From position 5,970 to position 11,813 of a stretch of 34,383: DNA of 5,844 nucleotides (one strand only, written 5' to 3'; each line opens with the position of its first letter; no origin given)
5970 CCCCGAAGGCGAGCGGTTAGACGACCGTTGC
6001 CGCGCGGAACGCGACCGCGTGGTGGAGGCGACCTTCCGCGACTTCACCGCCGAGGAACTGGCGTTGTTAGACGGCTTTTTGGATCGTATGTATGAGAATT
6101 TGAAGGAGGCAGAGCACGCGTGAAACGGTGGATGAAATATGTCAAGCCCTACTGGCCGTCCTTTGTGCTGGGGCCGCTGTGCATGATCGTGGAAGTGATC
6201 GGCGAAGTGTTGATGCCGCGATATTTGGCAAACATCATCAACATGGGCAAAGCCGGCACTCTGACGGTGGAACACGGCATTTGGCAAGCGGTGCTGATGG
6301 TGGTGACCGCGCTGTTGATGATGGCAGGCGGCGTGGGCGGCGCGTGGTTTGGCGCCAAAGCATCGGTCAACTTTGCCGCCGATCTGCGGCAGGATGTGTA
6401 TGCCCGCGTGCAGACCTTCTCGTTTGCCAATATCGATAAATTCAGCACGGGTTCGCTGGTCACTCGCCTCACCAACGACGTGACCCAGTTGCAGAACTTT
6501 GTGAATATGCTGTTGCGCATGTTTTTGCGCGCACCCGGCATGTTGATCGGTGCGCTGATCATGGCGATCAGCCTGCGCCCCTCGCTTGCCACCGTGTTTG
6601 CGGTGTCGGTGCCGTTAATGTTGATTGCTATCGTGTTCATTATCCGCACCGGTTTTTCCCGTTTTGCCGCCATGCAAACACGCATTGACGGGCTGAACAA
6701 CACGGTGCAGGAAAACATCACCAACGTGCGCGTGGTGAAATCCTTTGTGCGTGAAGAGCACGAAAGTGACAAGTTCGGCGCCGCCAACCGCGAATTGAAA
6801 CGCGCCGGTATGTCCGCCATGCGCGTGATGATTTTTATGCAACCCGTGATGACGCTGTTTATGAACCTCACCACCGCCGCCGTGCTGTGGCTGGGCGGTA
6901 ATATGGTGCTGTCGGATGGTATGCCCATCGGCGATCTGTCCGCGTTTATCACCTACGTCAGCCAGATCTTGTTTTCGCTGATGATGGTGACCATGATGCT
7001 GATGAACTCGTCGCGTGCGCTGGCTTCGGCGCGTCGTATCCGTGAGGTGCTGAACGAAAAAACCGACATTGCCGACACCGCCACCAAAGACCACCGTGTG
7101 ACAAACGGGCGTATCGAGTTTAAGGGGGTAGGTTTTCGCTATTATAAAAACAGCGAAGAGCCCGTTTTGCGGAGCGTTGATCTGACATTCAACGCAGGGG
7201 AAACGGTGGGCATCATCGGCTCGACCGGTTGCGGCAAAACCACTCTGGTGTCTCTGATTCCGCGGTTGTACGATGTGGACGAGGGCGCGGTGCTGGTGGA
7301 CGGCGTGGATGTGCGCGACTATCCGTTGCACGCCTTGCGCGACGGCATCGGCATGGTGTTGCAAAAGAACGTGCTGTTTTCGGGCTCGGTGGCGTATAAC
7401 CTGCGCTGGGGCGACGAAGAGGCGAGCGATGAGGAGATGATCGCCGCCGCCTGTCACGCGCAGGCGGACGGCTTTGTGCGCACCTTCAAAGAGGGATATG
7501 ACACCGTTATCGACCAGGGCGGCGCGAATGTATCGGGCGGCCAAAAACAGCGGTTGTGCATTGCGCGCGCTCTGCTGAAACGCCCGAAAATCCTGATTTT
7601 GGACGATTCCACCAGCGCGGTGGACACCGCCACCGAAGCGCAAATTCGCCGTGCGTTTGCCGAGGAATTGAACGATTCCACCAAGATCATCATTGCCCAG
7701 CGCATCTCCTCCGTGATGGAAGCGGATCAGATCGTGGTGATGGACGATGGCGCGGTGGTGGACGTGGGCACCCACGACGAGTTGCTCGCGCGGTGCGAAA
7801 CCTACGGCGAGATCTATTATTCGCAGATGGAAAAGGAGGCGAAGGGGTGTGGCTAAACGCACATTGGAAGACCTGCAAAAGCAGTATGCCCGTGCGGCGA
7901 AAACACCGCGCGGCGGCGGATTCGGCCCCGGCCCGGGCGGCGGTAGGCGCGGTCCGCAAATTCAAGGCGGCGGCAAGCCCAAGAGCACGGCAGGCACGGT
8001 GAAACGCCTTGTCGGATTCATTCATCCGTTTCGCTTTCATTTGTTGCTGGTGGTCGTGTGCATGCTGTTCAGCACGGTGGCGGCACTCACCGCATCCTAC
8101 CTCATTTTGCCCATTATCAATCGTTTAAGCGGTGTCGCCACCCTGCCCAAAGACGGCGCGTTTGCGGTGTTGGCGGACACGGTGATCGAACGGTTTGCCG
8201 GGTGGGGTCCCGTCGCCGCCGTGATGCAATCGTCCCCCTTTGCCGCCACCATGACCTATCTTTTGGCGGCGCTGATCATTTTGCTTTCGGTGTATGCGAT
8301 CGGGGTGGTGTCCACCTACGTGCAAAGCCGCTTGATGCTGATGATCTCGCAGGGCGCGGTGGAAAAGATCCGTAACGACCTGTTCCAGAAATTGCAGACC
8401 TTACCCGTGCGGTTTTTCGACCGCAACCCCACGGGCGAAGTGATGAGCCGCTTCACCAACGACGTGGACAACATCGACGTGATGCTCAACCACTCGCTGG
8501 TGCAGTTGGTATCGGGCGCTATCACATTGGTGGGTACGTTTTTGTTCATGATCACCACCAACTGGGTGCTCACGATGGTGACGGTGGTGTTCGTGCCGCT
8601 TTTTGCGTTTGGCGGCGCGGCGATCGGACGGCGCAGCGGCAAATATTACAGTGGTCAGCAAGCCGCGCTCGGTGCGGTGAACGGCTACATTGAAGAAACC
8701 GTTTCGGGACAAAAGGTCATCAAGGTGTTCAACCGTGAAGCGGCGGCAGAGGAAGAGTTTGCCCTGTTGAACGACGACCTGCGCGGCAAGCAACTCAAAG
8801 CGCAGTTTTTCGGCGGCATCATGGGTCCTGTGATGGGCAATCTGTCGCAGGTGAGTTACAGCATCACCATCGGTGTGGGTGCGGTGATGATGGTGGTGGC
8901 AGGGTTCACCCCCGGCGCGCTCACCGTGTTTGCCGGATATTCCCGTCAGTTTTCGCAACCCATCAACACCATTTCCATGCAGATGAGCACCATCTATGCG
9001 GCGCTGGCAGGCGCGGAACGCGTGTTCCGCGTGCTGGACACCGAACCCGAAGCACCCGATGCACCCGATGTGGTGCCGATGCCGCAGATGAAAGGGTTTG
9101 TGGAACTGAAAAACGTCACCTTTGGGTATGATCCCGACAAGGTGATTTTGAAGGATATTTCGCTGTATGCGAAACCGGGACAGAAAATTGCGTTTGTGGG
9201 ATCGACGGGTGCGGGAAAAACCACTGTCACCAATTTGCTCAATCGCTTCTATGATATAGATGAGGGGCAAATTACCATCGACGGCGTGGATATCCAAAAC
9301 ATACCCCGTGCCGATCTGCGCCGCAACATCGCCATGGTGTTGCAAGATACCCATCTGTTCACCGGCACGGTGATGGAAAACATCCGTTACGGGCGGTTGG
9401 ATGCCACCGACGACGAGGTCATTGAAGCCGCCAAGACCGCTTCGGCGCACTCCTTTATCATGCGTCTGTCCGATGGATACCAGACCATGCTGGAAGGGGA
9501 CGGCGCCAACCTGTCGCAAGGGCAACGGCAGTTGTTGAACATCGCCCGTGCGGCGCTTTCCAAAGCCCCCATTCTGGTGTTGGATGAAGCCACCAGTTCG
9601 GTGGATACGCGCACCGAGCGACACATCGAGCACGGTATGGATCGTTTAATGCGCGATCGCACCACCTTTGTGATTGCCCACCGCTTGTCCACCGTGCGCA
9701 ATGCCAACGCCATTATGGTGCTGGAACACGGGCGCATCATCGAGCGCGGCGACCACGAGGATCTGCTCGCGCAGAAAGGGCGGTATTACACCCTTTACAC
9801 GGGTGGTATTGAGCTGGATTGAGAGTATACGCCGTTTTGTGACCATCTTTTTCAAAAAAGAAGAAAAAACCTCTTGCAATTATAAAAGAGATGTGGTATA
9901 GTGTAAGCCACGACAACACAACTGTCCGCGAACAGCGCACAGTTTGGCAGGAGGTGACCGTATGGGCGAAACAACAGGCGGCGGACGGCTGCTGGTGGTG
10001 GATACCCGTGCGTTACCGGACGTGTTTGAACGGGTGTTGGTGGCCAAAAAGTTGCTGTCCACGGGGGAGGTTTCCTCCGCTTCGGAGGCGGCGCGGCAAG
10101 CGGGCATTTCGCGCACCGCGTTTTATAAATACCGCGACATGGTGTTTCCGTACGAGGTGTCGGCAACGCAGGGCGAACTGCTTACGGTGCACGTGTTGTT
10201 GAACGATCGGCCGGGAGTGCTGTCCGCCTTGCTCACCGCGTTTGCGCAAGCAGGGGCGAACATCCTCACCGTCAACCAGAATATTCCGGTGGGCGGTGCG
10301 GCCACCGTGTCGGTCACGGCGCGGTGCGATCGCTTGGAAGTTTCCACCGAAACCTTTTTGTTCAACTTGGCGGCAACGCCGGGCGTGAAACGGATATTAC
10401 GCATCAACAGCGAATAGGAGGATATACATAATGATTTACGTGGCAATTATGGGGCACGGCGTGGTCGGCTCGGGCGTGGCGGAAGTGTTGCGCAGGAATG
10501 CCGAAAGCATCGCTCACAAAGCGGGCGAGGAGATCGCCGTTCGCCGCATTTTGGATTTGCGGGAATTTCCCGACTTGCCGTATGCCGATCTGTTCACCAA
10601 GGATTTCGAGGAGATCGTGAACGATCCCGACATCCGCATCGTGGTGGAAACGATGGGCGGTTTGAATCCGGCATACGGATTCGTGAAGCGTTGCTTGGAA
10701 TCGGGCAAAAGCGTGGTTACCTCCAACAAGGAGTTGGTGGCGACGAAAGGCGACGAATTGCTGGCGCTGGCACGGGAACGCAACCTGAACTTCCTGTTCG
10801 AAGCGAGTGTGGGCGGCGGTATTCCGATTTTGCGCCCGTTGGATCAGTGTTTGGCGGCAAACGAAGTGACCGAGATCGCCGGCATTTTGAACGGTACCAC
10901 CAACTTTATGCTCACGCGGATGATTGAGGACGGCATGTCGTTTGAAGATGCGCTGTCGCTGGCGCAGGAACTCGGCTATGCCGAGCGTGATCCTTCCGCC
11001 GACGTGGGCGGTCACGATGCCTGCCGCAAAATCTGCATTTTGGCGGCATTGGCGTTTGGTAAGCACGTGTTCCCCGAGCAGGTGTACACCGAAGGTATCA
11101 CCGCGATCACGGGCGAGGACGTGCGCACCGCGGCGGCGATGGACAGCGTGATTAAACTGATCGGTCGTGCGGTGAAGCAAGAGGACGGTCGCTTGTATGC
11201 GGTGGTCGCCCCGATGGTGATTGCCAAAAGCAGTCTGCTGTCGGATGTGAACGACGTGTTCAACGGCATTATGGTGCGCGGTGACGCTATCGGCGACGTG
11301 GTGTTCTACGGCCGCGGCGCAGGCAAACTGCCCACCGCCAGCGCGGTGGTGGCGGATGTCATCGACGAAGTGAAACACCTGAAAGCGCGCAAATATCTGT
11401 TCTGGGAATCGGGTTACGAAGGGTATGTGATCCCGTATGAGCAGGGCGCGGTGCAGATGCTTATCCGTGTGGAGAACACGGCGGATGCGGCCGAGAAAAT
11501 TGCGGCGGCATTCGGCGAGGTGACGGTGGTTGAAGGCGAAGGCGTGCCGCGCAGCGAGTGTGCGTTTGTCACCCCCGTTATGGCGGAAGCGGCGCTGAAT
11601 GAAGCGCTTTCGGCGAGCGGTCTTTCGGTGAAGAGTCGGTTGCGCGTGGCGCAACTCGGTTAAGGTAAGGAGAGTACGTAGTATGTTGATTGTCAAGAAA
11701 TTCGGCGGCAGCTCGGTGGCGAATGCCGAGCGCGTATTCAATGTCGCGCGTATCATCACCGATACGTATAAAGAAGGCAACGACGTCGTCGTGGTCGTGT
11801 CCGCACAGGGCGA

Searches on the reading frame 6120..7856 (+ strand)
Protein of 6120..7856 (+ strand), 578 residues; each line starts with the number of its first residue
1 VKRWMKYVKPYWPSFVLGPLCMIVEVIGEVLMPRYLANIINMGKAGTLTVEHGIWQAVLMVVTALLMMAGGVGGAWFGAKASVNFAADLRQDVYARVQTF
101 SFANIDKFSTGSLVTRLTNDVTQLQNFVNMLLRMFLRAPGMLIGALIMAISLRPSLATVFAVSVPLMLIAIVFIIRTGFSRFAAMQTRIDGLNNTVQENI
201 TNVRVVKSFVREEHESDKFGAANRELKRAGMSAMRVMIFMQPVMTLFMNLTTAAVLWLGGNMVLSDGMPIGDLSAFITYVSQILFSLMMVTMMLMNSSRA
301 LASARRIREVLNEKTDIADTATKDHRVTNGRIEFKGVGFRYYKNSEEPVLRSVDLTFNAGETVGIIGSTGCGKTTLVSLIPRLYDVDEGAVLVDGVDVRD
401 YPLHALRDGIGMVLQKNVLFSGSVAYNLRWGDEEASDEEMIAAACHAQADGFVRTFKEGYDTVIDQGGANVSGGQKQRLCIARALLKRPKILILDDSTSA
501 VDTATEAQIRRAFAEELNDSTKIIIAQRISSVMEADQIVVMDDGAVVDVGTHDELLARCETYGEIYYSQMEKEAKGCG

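Call 36: search_protein_families(library=pfam, proteins=[window:6120-7856:+], max_evalue=0.001)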
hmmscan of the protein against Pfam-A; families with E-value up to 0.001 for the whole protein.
window:6120-7856:+ (578 aa): 2 families
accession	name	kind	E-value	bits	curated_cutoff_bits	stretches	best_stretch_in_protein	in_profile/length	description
PF00664.28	ABC_membrane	-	1.1e-43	150.4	28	1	17-286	3-273/274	ABC transporter transmembrane region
PF00005.33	ABC_tran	-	7e-32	111.3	25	1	350-499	1-137/137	ABC transporter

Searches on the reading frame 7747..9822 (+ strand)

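Call 36: search_protein_families(library=pfam, proteins=[window:7747-9822:+], max_evalue=0.001)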
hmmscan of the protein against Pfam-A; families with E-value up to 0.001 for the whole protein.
window:7747-9822:+ (691 aa): 3 families
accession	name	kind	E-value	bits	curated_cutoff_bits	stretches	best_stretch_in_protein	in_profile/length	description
PF00664.28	ABC_membrane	-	3.1e-48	165.3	28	1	99-405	1-273/274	ABC transporter transmembrane region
PF00005.33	ABC_tran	-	2.2e-30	106.5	25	1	468-617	1-137/137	ABC transporter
PF02463.25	SMC_N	-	5.4e-05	23.2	40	1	453-659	135-211/220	RecF/RecN/SMC N terminal domain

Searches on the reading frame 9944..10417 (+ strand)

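Call 36: search_protein_families(library=pfam, proteins=[window:9944-10417:+], max_evalue=0.001)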
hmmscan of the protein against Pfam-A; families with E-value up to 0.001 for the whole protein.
window:9944-10417:+ (157 aa): 3 families
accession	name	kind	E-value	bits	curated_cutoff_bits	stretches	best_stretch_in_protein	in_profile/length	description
PF01842.31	ACT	-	4.9e-08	33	27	1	84-125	5-48/66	ACT domain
PF13291.12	ACT_4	-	0.00037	21.6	27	1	81-125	8-53/80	ACT domain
PF13740.12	ACT_6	-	0.00093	19.5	23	0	87-113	10-36/76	ACT domain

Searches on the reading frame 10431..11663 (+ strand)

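Call 36: search_protein_families(library=pfam, proteins=[window:10431-11663:+], max_evalue=0.001)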
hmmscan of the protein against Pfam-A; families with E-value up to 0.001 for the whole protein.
window:10431-11663:+ (410 aa): 2 families
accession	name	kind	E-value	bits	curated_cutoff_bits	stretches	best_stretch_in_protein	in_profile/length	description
PF00742.24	Homoserine_dh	-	1.4e-63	214.3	22.9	1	132-311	1-173/173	Homoserine dehydrogenase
PF03447.22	NAD_binding_3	-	1.2e-14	55.5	24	1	8-124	1-116/116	Homoserine dehydrogenase, NAD binding domain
